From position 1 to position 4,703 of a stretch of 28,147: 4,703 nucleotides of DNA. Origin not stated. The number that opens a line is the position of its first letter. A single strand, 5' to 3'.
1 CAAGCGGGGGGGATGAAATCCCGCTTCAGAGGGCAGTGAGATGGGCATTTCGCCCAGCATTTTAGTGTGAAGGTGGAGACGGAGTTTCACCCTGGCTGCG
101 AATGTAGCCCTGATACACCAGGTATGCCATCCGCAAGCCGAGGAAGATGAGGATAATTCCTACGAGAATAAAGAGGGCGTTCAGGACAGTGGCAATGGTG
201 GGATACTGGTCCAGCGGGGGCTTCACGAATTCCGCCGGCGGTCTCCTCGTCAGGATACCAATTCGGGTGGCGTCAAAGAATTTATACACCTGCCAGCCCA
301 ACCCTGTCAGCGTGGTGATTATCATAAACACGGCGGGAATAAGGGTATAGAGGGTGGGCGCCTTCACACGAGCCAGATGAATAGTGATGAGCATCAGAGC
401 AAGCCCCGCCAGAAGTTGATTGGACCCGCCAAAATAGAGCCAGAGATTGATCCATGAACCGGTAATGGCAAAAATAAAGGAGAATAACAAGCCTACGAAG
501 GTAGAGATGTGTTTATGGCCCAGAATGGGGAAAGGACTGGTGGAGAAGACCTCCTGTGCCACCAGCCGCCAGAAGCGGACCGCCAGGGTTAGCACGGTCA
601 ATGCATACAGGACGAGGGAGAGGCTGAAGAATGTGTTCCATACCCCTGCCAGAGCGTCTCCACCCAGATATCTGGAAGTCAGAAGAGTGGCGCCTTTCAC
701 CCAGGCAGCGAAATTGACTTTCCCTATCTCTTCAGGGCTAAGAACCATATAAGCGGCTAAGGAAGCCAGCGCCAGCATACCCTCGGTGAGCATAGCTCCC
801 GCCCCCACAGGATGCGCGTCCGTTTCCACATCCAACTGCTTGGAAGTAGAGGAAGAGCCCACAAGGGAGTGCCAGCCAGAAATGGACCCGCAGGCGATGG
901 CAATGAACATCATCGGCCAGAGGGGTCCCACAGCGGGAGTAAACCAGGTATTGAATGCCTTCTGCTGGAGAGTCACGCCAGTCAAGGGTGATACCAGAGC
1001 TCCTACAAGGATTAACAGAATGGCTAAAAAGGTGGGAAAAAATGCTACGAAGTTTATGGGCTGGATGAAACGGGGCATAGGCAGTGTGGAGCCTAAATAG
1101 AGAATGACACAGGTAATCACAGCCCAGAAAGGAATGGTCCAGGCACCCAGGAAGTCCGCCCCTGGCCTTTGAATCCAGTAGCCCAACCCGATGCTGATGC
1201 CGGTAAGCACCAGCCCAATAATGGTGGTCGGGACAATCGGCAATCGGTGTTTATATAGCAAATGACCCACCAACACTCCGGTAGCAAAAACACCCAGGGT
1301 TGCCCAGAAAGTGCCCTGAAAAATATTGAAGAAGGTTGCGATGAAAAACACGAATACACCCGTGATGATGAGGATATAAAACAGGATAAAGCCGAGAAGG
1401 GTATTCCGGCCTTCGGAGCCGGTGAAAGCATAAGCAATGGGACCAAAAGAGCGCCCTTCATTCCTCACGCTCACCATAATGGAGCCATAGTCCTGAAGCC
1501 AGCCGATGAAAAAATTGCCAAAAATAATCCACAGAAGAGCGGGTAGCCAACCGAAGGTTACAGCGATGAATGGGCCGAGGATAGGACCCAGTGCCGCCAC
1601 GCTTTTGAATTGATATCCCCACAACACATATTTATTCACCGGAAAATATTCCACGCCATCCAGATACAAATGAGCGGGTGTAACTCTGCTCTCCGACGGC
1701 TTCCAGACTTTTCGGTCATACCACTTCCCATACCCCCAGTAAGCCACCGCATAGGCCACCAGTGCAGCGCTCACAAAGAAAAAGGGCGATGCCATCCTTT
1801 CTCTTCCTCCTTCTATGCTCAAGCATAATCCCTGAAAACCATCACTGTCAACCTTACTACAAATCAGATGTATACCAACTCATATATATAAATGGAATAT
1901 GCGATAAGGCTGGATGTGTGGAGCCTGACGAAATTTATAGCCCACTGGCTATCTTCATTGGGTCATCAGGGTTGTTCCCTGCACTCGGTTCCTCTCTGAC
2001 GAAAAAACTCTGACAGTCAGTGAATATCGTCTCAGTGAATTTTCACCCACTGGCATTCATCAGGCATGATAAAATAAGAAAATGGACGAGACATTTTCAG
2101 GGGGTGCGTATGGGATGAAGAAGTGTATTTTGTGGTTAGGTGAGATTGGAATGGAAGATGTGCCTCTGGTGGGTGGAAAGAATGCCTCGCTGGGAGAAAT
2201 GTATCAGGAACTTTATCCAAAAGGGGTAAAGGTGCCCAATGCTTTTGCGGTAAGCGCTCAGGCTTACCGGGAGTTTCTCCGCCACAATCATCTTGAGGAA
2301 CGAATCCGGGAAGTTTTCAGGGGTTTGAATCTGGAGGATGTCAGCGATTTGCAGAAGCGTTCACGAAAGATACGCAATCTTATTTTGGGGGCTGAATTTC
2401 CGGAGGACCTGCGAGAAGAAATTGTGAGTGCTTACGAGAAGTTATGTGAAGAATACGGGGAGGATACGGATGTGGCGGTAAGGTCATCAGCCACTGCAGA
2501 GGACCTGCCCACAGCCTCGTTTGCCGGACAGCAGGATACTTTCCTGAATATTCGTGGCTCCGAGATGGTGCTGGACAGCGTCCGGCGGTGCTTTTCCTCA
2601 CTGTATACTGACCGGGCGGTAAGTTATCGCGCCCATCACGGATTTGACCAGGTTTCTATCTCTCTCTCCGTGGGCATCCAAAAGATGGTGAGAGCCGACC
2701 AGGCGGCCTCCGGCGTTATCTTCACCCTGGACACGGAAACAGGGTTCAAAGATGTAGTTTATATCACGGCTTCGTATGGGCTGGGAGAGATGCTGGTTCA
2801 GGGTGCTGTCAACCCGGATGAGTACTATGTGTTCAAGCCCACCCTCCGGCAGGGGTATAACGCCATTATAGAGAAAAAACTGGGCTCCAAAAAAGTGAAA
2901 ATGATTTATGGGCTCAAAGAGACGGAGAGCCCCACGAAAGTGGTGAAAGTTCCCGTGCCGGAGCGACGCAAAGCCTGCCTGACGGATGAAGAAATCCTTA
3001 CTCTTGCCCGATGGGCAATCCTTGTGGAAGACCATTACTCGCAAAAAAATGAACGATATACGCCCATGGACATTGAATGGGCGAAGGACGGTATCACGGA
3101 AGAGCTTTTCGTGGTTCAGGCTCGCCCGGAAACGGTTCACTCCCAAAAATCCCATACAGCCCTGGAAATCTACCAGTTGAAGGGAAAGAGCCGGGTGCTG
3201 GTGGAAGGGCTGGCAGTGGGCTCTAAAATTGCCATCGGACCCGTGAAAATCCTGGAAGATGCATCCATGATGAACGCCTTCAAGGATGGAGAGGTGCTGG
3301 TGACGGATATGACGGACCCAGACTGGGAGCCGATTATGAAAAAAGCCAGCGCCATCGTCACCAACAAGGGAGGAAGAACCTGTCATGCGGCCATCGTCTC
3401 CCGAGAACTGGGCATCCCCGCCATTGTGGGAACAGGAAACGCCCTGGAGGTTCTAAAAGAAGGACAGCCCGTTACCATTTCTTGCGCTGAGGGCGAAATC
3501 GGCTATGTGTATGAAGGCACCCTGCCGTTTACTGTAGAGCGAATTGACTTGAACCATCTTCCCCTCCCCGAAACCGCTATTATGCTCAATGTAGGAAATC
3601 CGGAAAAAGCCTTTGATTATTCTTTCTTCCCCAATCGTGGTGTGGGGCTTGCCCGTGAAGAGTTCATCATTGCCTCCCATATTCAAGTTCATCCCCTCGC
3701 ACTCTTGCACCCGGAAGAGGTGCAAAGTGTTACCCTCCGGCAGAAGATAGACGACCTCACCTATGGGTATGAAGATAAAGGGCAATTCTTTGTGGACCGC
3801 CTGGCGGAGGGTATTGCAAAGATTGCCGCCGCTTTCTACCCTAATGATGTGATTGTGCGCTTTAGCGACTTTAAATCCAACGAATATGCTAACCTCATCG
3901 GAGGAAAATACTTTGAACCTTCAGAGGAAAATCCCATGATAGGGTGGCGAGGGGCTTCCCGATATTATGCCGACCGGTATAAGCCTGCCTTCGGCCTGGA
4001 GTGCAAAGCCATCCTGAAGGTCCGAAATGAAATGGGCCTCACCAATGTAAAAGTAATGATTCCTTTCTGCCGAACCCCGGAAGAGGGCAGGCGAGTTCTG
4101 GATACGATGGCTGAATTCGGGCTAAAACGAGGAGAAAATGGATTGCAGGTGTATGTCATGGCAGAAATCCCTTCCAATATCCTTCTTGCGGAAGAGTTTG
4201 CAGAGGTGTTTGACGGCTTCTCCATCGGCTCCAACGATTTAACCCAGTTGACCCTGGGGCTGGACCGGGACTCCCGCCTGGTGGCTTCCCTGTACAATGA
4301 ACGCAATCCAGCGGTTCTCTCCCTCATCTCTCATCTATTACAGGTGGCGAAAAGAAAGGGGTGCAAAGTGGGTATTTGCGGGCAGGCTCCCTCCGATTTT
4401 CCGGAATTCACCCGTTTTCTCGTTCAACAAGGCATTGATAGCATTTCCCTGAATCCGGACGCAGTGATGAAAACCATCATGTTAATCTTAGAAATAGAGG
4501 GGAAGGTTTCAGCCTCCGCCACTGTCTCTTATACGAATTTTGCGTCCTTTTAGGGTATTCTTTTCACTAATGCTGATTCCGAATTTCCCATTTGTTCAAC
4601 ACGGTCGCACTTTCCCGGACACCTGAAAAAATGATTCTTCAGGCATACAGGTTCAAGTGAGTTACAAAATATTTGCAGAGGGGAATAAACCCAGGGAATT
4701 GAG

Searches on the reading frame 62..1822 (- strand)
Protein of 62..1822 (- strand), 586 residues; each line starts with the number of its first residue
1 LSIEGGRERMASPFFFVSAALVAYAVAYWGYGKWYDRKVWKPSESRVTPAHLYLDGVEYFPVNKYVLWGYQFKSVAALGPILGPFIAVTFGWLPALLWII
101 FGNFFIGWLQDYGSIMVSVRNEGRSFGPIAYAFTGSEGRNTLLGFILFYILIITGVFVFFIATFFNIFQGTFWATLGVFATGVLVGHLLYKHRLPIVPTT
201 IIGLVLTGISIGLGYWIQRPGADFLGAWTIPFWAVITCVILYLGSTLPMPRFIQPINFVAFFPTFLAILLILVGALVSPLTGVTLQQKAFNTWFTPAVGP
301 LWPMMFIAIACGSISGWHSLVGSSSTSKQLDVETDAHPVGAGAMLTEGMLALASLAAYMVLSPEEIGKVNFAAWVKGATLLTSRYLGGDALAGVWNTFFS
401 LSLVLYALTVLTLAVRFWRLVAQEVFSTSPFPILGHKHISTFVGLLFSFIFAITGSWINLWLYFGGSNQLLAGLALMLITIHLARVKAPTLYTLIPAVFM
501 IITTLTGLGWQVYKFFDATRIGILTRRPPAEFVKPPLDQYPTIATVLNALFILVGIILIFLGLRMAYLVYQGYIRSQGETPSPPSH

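Call 28: search_protein_families(library=pfam, proteins=[window:62-1822:-], max_evalue=0.001)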
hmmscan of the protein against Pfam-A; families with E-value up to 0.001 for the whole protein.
window:62-1822:- (586 aa): 1 family
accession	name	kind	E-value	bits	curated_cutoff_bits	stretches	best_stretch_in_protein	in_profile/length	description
PF02554.20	CstA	-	1.4e-103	348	27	2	15-378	4-371/560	Carbon starvation protein CstA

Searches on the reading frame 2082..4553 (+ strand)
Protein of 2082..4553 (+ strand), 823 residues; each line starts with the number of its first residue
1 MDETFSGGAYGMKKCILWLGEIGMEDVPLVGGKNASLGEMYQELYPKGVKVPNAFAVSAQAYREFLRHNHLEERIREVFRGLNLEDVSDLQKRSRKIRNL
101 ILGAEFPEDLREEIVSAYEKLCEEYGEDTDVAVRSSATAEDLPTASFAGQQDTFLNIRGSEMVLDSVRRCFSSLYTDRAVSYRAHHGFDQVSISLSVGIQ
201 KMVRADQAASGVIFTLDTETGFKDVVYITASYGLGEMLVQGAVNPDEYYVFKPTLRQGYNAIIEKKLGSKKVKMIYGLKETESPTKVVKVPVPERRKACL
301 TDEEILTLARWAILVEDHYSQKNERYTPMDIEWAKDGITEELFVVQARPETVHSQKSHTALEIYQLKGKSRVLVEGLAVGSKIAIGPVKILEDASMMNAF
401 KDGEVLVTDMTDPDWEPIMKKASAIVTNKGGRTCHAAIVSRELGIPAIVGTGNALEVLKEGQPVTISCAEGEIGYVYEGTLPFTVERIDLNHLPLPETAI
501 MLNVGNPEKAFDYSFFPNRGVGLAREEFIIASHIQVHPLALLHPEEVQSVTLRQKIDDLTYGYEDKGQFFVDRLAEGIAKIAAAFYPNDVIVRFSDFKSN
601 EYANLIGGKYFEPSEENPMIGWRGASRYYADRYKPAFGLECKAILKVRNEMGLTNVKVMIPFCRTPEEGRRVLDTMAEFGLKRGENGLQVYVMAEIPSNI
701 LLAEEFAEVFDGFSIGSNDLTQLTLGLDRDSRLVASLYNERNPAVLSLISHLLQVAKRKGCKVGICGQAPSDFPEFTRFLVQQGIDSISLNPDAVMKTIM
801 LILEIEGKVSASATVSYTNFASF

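Call 28: search_protein_families(library=pfam, proteins=[window:2082-4553:+], max_evalue=0.001)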
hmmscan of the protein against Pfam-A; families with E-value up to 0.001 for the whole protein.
window:2082-4553:+ (823 aa): 3 families
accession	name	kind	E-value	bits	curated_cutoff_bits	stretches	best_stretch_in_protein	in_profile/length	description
PF01326.24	PPDK_N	-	1.1e-120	403.3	27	1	28-360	2-320/328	Pyruvate phosphate dikinase, AMP/ATP-binding domain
PF02896.24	PEP-utilizers_C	-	6.7e-63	213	22.8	1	497-802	19-288/293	PEP-utilising enzyme, PEP-binding domain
PF00391.29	PEP-utilizers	-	5e-28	96.9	23.1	1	400-471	1-72/72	PEP-utilising enzyme, mobile domain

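Call 50: find_homologous_proteins(query=window:2082-4550:+, max_evalue=1e-50)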
Query window:2082-4550:+ (823 aa): 8000 proteins with E <= 1e-50 among 8000 candidates; the best 120 are listed.
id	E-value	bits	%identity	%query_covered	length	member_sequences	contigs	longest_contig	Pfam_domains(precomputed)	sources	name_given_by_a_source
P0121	0.0e+0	1723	93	99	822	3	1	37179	PF00391.30,PF02896.25,PF01326.25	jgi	-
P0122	0.0e+0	1296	71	96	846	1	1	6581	PF00391.30,PF02896.25,PF01326.25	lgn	-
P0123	0.0e+0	1201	66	97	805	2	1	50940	PF00391.30,PF02896.25,PF01326.25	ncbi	ncbi:MAG: phosphoenolpyruvate synthase [Candidatus Woesearchaeota archaeon]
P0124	0.0e+0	1199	65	97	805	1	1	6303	PF00391.30,PF02896.25,PF01326.25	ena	-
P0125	0.0e+0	1197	64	97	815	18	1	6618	PF00391.30,PF02896.25,PF01326.25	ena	-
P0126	0.0e+0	1189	64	97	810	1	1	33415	PF00391.30,PF02896.25,PF01326.25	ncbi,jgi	ncbi:phosphoenolpyruvate synthase [Persephonella sp.]|jgi:pyruvate,water dikinase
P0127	0.0e+0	1189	66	96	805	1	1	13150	PF00391.30,PF02896.25,PF01326.25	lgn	-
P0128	0.0e+0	1188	64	97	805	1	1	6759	PF00391.30,PF02896.25,PF01326.25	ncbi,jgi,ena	-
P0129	0.0e+0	1186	64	96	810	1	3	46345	PF00391.30,PF02896.25,PF01326.25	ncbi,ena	-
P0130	0.0e+0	1185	65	96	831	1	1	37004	PF00391.30,PF02896.25,PF01326.25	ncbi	-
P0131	0.0e+0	1185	65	96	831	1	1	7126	PF00391.30,PF02896.25,PF01326.25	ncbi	-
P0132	0.0e+0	1184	63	97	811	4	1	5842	PF00391.30,PF02896.25,PF01326.25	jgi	-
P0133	0.0e+0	1184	64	96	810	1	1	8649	PF00391.30,PF02896.25,PF01326.25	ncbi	-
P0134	0.0e+0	1183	65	97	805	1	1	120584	PF00391.30,PF02896.25,PF01326.25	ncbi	ncbi:MAG: phosphoenolpyruvate synthase [Candidatus Woesearchaeota archaeon]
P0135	0.0e+0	1183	63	97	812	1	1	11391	PF00391.30,PF02896.25,PF01326.25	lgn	-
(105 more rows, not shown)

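Call 51: find_encoding_contigs(protein=P0121, flank=10000, max_places=2)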
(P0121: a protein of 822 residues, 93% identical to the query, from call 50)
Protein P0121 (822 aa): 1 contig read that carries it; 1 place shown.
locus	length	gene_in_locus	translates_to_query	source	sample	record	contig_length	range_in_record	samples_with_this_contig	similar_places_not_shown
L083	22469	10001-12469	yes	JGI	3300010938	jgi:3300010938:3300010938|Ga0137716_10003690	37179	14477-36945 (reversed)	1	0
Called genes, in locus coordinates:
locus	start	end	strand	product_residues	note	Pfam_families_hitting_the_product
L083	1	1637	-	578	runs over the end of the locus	PF01807:Zn_ribbon_DnaG, PF10410:DnaB_bind (faint), PF08275:DNAG_N, PF01751:Toprim, PF13362:Toprim_3 (weak), PF13662:Toprim_4, PF13155:Toprim_2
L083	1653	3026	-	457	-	PF07498:Rho_N, PF07497:Rho_RNA_bind, PF00006:ATP-synt_ab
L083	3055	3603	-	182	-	PF00156:Pribosyltran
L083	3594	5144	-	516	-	PF00117:GATase, PF07722:Peptidase_C26 (weak), PF02540:NAD_synthase (faint), PF00958:GMP_synt_C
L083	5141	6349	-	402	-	PF00478:IMPDH, PF03060:NMO (weak), PF01070:FMN_dh, PF01645:Glu_synthase (weak)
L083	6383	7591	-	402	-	PF26549:Tricorn_N (faint)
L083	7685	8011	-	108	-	PF01883:FeS_assembly_P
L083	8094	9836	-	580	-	PF02554:CstA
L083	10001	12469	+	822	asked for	PF01326:PPDK_N, PF00391:PEP-utilizers, PF02896:PEP-utilizers_C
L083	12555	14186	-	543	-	PF13487:HD_5, PF01966:HD, PF08668:HDOD (weak), PF00990:GGDEF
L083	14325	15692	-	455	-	PF00152:tRNA-synt_2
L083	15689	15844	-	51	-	-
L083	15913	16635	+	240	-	PF03167:UDG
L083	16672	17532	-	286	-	PF10411:DsbC_N, PF13462:Thioredoxin_4, PF13098:Thioredoxin_2, PF01323:DSBA (faint)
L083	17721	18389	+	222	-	PF01325:Fe_dep_repress, PF02742:Fe_dep_repr_C, PF04023:FeoA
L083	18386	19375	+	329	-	PF02742:Fe_dep_repr_C, PF04023:FeoA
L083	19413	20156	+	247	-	PF01926:MMR_HSR1, PF02421:FeoB_N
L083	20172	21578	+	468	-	PF07670:Gate, PF07664:FeoB_C, PF07670:Gate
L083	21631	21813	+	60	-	-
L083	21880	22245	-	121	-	-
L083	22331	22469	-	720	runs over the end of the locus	PF01804:Penicil_amidase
